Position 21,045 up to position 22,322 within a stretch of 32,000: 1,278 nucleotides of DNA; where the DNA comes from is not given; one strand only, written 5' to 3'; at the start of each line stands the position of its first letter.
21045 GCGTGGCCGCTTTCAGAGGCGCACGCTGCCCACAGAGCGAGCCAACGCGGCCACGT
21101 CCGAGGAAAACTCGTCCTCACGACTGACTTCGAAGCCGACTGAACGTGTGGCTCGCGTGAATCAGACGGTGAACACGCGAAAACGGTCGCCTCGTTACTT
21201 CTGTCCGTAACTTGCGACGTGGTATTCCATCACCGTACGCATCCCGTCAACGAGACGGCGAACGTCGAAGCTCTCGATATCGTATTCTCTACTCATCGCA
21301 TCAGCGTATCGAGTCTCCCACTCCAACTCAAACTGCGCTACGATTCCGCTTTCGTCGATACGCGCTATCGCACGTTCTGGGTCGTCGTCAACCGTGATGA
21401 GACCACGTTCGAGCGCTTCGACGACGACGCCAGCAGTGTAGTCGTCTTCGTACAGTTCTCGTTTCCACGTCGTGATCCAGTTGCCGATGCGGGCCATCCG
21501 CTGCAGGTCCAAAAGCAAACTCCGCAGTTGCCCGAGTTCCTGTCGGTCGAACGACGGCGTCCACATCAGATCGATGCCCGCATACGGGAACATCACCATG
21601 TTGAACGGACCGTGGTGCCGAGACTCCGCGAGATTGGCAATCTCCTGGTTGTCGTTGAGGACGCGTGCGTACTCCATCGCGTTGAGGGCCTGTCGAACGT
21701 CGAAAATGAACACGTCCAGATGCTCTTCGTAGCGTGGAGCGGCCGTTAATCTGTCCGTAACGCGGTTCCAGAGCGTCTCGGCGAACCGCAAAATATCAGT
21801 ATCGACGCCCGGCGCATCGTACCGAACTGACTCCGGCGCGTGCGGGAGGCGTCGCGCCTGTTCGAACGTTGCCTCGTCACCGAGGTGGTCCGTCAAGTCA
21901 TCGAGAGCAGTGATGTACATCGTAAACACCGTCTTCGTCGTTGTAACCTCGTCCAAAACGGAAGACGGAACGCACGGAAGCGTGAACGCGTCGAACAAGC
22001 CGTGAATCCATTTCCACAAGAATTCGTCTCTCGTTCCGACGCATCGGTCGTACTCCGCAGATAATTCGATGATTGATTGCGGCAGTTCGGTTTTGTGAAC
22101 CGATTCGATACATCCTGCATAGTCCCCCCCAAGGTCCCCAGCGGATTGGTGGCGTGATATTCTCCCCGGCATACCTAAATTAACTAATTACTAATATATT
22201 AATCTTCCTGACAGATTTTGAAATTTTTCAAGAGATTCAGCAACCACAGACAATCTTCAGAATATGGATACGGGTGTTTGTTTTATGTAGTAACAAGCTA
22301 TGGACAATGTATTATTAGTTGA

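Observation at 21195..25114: Class I terpene-synthase-like gene divergently paired with a Bat-family PAS/GAF regulator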

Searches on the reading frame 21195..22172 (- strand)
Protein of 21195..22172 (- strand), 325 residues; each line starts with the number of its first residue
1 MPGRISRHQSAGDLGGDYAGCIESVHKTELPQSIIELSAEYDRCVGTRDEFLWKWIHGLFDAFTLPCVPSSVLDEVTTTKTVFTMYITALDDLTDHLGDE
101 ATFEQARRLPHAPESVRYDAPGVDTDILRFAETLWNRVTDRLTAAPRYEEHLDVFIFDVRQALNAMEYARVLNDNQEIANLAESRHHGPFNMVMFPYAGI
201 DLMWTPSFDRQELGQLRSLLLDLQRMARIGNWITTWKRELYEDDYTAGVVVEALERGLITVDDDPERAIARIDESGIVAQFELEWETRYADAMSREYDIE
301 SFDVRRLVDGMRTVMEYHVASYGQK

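Call 4: search_protein_families(library=pfam, proteins=[window:21195-22172:-], max_evalue=1)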
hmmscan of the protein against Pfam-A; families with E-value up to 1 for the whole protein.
window:21195-22172:- (325 aa): 0 families

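Call 5: find_homologous_proteins(query=window:21195-22172:-, max_evalue=0.001)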
Query window:21195-22172:- (325 aa): 239 proteins with E <= 0.001 among 3782 candidates; the best 120 are listed.
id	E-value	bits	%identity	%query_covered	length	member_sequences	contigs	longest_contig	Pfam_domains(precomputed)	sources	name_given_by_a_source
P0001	1.8e-209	713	95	100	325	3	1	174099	-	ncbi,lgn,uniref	ncbi:hypothetical protein [Halogeometricum borinquense]|uniref:hypothetical protein n=1 Tax=Halogeom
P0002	2.5e-171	587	80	100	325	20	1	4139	-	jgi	jgi:hypothetical protein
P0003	3.8e-155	534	72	100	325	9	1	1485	-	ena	-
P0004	7.0e-152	523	70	100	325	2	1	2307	-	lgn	-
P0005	1.6e-150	519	70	100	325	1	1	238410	-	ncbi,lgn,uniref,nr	ncbi:hypothetical protein [Halogeometricum limi]|uniref:Uncharacterized protein n=1 Tax=Halogeometri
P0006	1.1e-141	490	68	100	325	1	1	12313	-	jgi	jgi:hypothetical protein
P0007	1.2e-140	486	66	100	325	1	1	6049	-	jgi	jgi:hypothetical protein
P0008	5.9e-139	481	65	100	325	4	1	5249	-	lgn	-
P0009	1.1e-138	480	66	100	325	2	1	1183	-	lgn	-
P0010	2.7e-137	475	66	100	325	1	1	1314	-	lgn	-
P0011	6.5e-137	474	66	100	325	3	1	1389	-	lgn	-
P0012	3.7e-134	465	63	100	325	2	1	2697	-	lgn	-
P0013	4.7e-133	461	63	100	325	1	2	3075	-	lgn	-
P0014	2.6e-132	459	62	100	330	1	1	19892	-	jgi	jgi:hypothetical protein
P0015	5.2e-132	458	61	100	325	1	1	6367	-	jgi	jgi:hypothetical protein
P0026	5.0e-101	356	54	94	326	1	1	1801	PF19086.6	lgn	-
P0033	3.8e-89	317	48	94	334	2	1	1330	PF19086.6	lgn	-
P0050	1.8e-85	305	46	95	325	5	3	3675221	-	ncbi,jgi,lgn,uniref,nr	ncbi:hypothetical protein [Halorientalis marina]|jgi:hypothetical protein|uniref:hypothetical protei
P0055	8.2e-85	303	47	100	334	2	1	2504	PF19086.6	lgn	-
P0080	1.8e-83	299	47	96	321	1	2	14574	PF19086.6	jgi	-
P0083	2.7e-83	298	46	98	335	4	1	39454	PF19086.6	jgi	-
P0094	9.7e-83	296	46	97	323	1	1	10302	PF19086.6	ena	-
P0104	1.0e-81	293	47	94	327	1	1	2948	PF19086.6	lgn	-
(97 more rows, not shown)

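Call 6: search_solved_structures(query=window:21195-22172:-, max_evalue=10, show_alignments=3)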
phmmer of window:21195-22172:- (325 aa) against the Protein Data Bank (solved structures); distinct sequences matched with E-value up to 10: 3.
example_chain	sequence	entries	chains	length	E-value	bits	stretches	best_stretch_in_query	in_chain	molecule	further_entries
7c1i_A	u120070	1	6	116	0.52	12.7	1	146-233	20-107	Histidine kinase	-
8b3s_A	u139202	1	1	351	1.2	11.5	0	219-243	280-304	UPF0736 protein B4122_0676,UPF0736 protein YjbA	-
2jmp_A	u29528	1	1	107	1.4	11.3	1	147-189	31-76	Chromosomal replication initiator protein dnaA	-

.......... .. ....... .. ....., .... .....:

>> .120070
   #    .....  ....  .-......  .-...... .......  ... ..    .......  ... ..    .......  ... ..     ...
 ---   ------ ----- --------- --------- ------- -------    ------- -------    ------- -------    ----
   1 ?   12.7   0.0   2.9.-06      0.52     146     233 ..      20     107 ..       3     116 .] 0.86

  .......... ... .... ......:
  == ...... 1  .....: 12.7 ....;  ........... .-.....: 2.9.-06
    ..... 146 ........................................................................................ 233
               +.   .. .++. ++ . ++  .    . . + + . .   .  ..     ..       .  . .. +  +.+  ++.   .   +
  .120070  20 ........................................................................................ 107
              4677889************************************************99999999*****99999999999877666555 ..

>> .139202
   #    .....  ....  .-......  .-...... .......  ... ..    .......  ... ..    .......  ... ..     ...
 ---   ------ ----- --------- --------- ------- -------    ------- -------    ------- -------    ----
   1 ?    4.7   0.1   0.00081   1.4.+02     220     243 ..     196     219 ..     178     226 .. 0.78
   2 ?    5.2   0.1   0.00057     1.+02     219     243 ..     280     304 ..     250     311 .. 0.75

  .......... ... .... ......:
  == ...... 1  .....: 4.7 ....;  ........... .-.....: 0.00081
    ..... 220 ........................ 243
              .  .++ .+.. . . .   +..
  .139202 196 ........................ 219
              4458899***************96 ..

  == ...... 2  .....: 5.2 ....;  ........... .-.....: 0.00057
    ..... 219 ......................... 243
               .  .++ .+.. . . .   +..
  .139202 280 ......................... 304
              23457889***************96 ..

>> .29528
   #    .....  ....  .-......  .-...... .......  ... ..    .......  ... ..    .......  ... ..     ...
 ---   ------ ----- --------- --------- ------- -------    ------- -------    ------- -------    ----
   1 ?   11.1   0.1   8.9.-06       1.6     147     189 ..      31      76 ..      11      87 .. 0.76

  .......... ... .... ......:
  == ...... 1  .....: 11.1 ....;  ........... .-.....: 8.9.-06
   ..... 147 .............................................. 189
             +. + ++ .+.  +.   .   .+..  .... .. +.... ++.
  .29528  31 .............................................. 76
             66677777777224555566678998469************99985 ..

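Call 7: search_protein_families(library=ncbifam, proteins=[window:21195-22172:-], max_evalue=1)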
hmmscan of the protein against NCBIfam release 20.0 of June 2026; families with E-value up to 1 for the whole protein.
window:21195-22172:- (325 aa): 0 families

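Call 13: search_solved_structures(query=A2, max_evalue=10, show_alignments=4)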
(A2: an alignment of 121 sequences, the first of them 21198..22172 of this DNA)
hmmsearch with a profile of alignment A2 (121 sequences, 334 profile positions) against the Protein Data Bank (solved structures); distinct sequences matched with E-value up to 10: 0.

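Call 14: search_protein_families(library=pfam, alignment_id=A2, max_evalue=1)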
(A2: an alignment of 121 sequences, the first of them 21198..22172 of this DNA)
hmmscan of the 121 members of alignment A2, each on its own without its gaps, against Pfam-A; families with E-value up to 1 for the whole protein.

A. member 1, window:21198-22172:- (325 aa): 0 families

B. families by the number of members that match (of 121 scanned): 47 families (the first 25 are shown)
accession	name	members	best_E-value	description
PF19086.5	Terpene_syn_C_2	71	5.9e-07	Terpene synthase family 2, C-terminal metal binding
PF03936.21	Terpene_synth_C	14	0.00088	Terpene synthase family, metal binding domain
PF00292.24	PAX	6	0.00017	'Paired box' domain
PF20683.2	DUF6819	3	0.063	Domain of unknown function (DUF6819)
PF16253.10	DUF4909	2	0.016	Domain of unknown function (DUF4909)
PF23528.1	Microp_apicomplexa_15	2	0.094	Apicomplexa microprotein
PF16133.10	DUF4844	2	0.099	Domain of unknown function (DUF4844)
PF18035.6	Bap31_Bap29_C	2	0.12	Bap31/Bap29 cytoplasmic coiled-coil domain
PF19361.4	DUF5937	1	0.003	Family of unknown function (DUF5937)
PF11203.13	EccE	1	0.012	Putative type VII ESX secretion system translocon, EccE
PF12029.13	DUF3516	1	0.021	Domain of unknown function (DUF3516)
PF12726.12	SEN1_N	1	0.048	SEN1 N terminal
PF07091.17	FmrO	1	0.052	Ribosomal RNA methyltransferase (FmrO)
PF17346.7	DUF5376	1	0.054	Family of unknown function (DUF5376)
PF16915.10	Eryth_link_C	1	0.055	Annelid erythrocruorin linker subunit C-terminus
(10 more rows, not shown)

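Call 17: find_encoding_contigs(protein=P0005, flank=8000, max_places=3)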
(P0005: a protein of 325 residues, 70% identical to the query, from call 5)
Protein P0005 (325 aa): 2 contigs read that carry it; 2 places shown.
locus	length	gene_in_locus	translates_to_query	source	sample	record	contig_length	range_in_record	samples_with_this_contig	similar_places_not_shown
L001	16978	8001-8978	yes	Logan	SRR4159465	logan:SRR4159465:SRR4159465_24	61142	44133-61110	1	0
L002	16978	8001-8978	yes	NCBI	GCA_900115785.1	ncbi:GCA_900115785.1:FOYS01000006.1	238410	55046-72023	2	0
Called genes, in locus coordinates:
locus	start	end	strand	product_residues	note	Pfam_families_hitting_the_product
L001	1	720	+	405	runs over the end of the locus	PF07470:Glyco_hydro_88 (faint)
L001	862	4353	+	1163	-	PF02384:N6_Mtase (faint), PF07669:Eco57I, PF12950:TaqI_C (weak)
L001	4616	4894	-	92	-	PF18545:HalOD1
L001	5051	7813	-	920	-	PF13492:GAF_3 (faint), PF00989:PAS, PF08448:PAS_4 (weak), PF13188:PAS_8, PF13426:PAS_9, PF13185:GAF_2, PF15915:BAT, PF04967:HTH_10, +1 more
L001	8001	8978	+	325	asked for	-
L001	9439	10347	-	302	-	-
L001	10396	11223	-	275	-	PF09339:HTH_IclR (weak), PF25213:HVO_A0261_N, PF08350:FilR1_middle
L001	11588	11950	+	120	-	-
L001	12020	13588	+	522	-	PF15915:BAT, PF04967:HTH_10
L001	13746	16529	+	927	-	PF00989:PAS (weak), PF13188:PAS_8 (weak), PF08448:PAS_4, PF13426:PAS_9, PF01590:GAF, PF13185:GAF_2, PF15915:BAT, PF04967:HTH_10, +3 more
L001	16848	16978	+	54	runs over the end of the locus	?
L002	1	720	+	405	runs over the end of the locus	PF07470:Glyco_hydro_88 (faint)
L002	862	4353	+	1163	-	PF02384:N6_Mtase (faint), PF07669:Eco57I, PF12950:TaqI_C (weak)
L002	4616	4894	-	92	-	PF18545:HalOD1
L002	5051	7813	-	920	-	PF13492:GAF_3 (faint), PF00989:PAS, PF08448:PAS_4 (weak), PF13188:PAS_8, PF13426:PAS_9, PF13185:GAF_2, PF15915:BAT, PF04967:HTH_10, +1 more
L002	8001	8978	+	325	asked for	-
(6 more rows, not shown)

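Call 18: find_encoding_contigs(protein=P0050, flank=8000, max_places=3)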
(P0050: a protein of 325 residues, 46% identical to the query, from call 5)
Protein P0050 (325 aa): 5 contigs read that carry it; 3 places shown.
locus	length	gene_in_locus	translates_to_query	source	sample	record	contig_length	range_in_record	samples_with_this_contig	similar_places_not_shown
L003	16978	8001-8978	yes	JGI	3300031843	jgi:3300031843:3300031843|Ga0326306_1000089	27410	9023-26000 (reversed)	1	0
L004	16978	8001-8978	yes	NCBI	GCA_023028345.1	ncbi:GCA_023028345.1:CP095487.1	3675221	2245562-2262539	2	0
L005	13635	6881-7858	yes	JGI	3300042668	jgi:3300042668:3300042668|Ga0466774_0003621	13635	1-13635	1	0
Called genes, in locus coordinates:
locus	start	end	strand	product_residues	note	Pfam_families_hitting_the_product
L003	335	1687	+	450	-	PF00324:AA_permease, PF13520:AA_permease_2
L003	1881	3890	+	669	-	PF00939:Na_sulph_symp (weak), PF03600:CitMHS, PF02080:TrkA_C, PF00939:Na_sulph_symp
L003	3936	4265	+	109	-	-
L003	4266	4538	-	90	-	-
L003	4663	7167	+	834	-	PF08448:PAS_4 (faint), PF00989:PAS, PF13188:PAS_8 (weak), PF13426:PAS_9, PF13185:GAF_2, PF15915:BAT, PF04545:Sigma70_r4 (weak), PF04967:HTH_10, +4 more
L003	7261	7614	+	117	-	PF18545:HalOD1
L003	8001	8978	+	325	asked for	-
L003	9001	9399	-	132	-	PF12802:MarR_2 (faint), PF01638:HxlR, PF09339:HTH_IclR (weak), PF12840:HTH_20 (weak)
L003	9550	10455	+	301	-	PF00226:DnaJ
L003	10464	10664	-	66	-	-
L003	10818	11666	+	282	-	-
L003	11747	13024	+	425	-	PF00815:Histidinol_dh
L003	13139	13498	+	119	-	PF01521:Fe-S_biosyn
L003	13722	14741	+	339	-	-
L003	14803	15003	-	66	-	PF07311:Dodecin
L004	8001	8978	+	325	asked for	-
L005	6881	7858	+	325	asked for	-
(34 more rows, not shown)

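Call 19: find_related_loci(query=A2, collection=genome_contigs, flank=8000)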
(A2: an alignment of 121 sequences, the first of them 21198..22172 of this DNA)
Query A2 (325 aa) in genome_contigs; peptide patterns used: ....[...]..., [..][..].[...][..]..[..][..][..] (x = any residue, [..] = any of these).
148 stretches matched a pattern; 113 encode a relative of the query (tblastn E <= 1e-3); the best 80 are kept; 80 distinct loci.
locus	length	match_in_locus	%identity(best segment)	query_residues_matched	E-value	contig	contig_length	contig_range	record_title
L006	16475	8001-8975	74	1-325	7e-157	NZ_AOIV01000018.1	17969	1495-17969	Halogeometricum pallidum JCM 14848 contig_18, whole genome shotgun sequence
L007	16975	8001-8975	70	1-325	5e-150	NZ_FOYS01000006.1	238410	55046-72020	Halogeometricum limi strain CGMCC 1.8711, whole genome shotgun sequence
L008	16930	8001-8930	48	19-321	1e-93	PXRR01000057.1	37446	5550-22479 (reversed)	MAG: Halobacteriales archaeon QS_5_70_17 qs_5_scaffold_544, whole genome shotgun sequence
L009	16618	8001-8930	49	25-325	2e-92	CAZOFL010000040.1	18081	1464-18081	MAG TPA_asm: uncultured Natronomonas sp. isolate binchicken_co32_432 genome assembly, contig: NODE_4752_length_18081_cov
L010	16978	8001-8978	47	5-325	3e-92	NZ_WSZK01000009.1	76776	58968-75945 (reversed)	Halomarina oriensis strain JCM 16495 H_oriensis_contig_9, whole genome shotgun sequence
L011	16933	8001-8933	47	22-325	2e-91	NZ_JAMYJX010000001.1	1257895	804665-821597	Haladaptatus sp. AB618 NODE_1_length_1257895_cov_162.259201, whole genome shotgun sequence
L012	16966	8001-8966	48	16-325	4e-91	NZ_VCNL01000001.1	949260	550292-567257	Halorubrum salsamenti strain Y69 scaffold1, whole genome shotgun sequence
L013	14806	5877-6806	48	22-325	5e-91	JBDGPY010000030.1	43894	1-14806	MAG: Haloarcula sp. isolate DAL-9Gt_49m_66C1R c_000000000236, whole genome shotgun sequence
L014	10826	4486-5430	47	8-325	1e-90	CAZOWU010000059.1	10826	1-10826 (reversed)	MAG TPA_asm: uncultured Halobacteriales archaeon isolate SRP185896_co2_372 genome assembly, contig: NODE_6918_length_108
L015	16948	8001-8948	48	15-325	8e-90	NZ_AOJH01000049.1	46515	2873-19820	Halorubrum kocurii JCM 14978 contig_49, whole genome shotgun sequence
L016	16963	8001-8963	47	15-325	1e-89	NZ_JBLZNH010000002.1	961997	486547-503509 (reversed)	Halorubrum sp. HHNYT27 HHNYT27_scaffold2, whole genome shotgun sequence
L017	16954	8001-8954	48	13-325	1e-89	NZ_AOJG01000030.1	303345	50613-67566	Halorubrum lipolyticum DSM 21995 contig_30, whole genome shotgun sequence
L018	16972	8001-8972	45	12-325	2e-89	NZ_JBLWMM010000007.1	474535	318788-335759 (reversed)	Halorubrum sp. DTA46 DTA46_ctg07, whole genome shotgun sequence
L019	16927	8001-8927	47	22-325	1e-89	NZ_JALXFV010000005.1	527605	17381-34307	Halomarina rubra strain ZS-47-S platanus_K_default_5, whole genome shotgun sequence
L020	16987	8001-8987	47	5-325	1e-89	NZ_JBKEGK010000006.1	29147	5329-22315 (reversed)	MAG: Natronomonas sp. isolate 3300055005_4 Ga0535677_0000161, whole genome shotgun sequence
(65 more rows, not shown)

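Call 20: predict_structure(alignment_id=A2)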
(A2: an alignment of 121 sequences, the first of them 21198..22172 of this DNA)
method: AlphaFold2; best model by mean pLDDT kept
length: 325 residues; sequences in the alignment: 121
mean_pLDDT: 90.2   pTM: 0.89
mean pLDDT of the five models: 90.2, 89.0, 88.7, 88.4, 87.6
residues with pLDDT >= 90: 247; 70-90: 55; 50-70: 10; < 50: 13
segments of 3 or more residues with pLDDT < 50: 1-13
pLDDT, mean of each block of 10 residues (from residue 1): 32 61 91 97 91 93 95 97 97 90 97 97 98 98 97 96 91 89 77 89 97 97 92 90 90 95 95 96 96 96 96 88 67
secondary structure, 60 per line:
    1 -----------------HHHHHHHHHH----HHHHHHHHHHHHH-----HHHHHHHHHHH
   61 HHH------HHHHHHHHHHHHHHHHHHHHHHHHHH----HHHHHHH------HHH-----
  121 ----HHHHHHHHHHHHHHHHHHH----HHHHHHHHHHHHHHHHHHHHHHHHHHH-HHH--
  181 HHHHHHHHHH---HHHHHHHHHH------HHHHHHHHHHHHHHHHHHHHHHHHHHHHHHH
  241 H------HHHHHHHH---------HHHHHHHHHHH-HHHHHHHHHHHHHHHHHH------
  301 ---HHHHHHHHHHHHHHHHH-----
elements in order: H18-27 H32-44 H50-63 H70-95 H100-106 H125-143 H148-174 H181-190 H194-203 H210-241 H248-255 H265-275 H277-294 H304-320

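Call 24: fold_search(model_id=the predicted structure, library=pdb)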
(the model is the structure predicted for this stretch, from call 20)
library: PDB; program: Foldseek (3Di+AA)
matches with E <= 10: 760; with E <= 0.001: 56
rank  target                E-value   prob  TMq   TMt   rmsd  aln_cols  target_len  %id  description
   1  8b4l_C                5.1e-05  1.00  0.53  0.55   7.9       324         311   16  Crystal structure of a selenomethionine-labeled hydropyrene synthase (M75L variant) in its closed conformation (released 2023-10-04)
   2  8b4m_B                5.3e-05  1.00  0.54  0.57   7.6       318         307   17  Crystal structure of a hydropyrene synthase (M75L variant) in its closed conformation (released 2023-10-04)
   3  8b4l_B                5.6e-05  1.00  0.52  0.55   7.7       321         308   17  Crystal structure of a selenomethionine-labeled hydropyrene synthase (M75L variant) in its closed conformation (released 2023-10-04)
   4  8b4l_F                5.8e-05  1.00  0.52  0.55   7.6       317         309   17  Crystal structure of a selenomethionine-labeled hydropyrene synthase (M75L variant) in its closed conformation (released 2023-10-04)
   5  8b4l_A                7.2e-05  1.00  0.51  0.54   7.6       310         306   18  Crystal structure of a selenomethionine-labeled hydropyrene synthase (M75L variant) in its closed conformation (released 2023-10-04)
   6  5dz2_A                8.5e-05  1.00  0.53  0.54   7.5       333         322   14  Geosmin synthase from Streptomyces coelicolor N-terminal domain complexed with three Mg2+ ions and alendronic acid (released 2015-12-09)
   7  8b4l_E                1.1e-04  1.00  0.51  0.54   7.4       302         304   16  Crystal structure of a selenomethionine-labeled hydropyrene synthase (M75L variant) in its closed conformation (released 2023-10-04)
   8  4xlx_A                1.3e-04  1.00  0.57  0.63   6.4       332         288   13  Crystal structure of BjKS from Bradyrhizobium japonicum (released 2015-02-04)
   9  9hqd_A                1.5e-04  1.00  0.58  0.60   6.6       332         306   12  T-Muurolol Synthase from Roseiflexus castenholzii (TmS) in complex with 2,3-DHFPP [P2(1)2(1)2(1)] (released 2025-12-24)
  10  8b4m_E                1.7e-04  1.00  0.54  0.57   7.3       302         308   16  Crystal structure of a hydropyrene synthase (M75L variant) in its closed conformation (released 2023-10-04)
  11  9hqi_A                1.8e-04  1.00  0.55  0.57   6.9       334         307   14  T-Muurolol Synthase from Roseiflexus castenholzii (TmS) in complex with 2,3-DHFPP [P4(3)2(1)2(1)] (released 2025-12-24)
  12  8b4l_D                1.8e-04  1.00  0.54  0.56   7.5       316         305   16  Crystal structure of a selenomethionine-labeled hydropyrene synthase (M75L variant) in its closed conformation (released 2023-10-04)
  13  9hqm_B                1.8e-04  1.00  0.54  0.56   6.8       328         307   16  T-Muurolol Synthase from Roseiflexus castenholzii (TmS) in complex with FSPP (released 2025-12-24)
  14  8b4m_D                1.9e-04  1.00  0.56  0.59   7.5       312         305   15  Crystal structure of a hydropyrene synthase (M75L variant) in its closed conformation (released 2023-10-04)
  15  8b4m_A                1.9e-04  1.00  0.52  0.55   7.6       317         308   13  Crystal structure of a hydropyrene synthase (M75L variant) in its closed conformation (released 2023-10-04)
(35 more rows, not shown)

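Call 26: search_protein_families(library=pfam, proteins=[P0026, P0033, P0055, P0080, P0083, P0094, P0104], max_evalue=1)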
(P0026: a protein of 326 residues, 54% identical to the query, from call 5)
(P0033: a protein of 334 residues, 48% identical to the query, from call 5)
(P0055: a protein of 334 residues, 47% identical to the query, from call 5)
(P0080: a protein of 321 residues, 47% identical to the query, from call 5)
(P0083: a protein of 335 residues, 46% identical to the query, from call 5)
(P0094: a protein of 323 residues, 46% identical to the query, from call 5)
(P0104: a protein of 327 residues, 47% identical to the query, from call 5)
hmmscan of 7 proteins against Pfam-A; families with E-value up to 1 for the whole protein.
P0026 (326 aa): 1 family
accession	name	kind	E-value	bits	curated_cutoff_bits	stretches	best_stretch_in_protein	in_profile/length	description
PF19086.5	Terpene_syn_C_2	-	2e-05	24.9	23.7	1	83-271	2-194/199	Terpene synthase family 2, C-terminal metal binding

P0033 (334 aa): 3 families
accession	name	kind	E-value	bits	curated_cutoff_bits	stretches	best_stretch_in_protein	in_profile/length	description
PF19086.5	Terpene_syn_C_2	-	1.8e-05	25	23.7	1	85-265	2-184/199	Terpene synthase family 2, C-terminal metal binding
PF03936.21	Terpene_synth_C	-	0.027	14.2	26.3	0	69-105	26-62/241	Terpene synthase family, metal binding domain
PF20642.2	TAF1C_HB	-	0.075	13.4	24.8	1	220-309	69-154/208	TAF1C, helical bundle domain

P0055 (334 aa): 1 family
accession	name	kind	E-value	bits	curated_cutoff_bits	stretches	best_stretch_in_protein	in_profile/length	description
PF19086.5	Terpene_syn_C_2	-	8.2e-06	26.1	23.7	1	86-264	3-183/199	Terpene synthase family 2, C-terminal metal binding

P0080 (321 aa): 3 families
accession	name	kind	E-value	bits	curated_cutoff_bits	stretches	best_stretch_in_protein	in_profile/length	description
PF19086.5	Terpene_syn_C_2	-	5.9e-07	29.9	23.7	1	76-260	3-190/199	Terpene synthase family 2, C-terminal metal binding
PF19361.4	DUF5937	-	0.003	17.2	27.1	1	84-158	132-205/267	Family of unknown function (DUF5937)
PF03936.21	Terpene_synth_C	-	0.0064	16.3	26.3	1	62-103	29-67/241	Terpene synthase family, metal binding domain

P0083 (335 aa): 2 families
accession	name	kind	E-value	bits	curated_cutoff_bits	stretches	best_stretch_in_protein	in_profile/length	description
PF19086.5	Terpene_syn_C_2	-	1.2e-06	28.9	23.7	1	87-261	3-180/199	Terpene synthase family 2, C-terminal metal binding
PF13676.11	TIR_2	-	0.084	13.8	28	1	269-300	7-37/122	TIR domain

P0094 (323 aa): 2 families
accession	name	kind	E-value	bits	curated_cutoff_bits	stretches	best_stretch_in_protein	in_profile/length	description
PF19086.5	Terpene_syn_C_2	-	4.5e-06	27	23.7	1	76-253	3-182/199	Terpene synthase family 2, C-terminal metal binding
PF03936.21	Terpene_synth_C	-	0.052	13.3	26.3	0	75-123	42-87/241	Terpene synthase family, metal binding domain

P0104 (327 aa): 3 families
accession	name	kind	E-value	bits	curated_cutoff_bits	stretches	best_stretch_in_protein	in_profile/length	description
PF19086.5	Terpene_syn_C_2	-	2.6e-05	24.5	23.7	1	78-253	2-180/199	Terpene synthase family 2, C-terminal metal binding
PF03936.21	Terpene_synth_C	-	0.0082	15.9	26.3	0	60-137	24-102/241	Terpene synthase family, metal binding domain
PF07091.17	FmrO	-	0.052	13.4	27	1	253-322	16-86/255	Ribosomal RNA methyltransferase (FmrO)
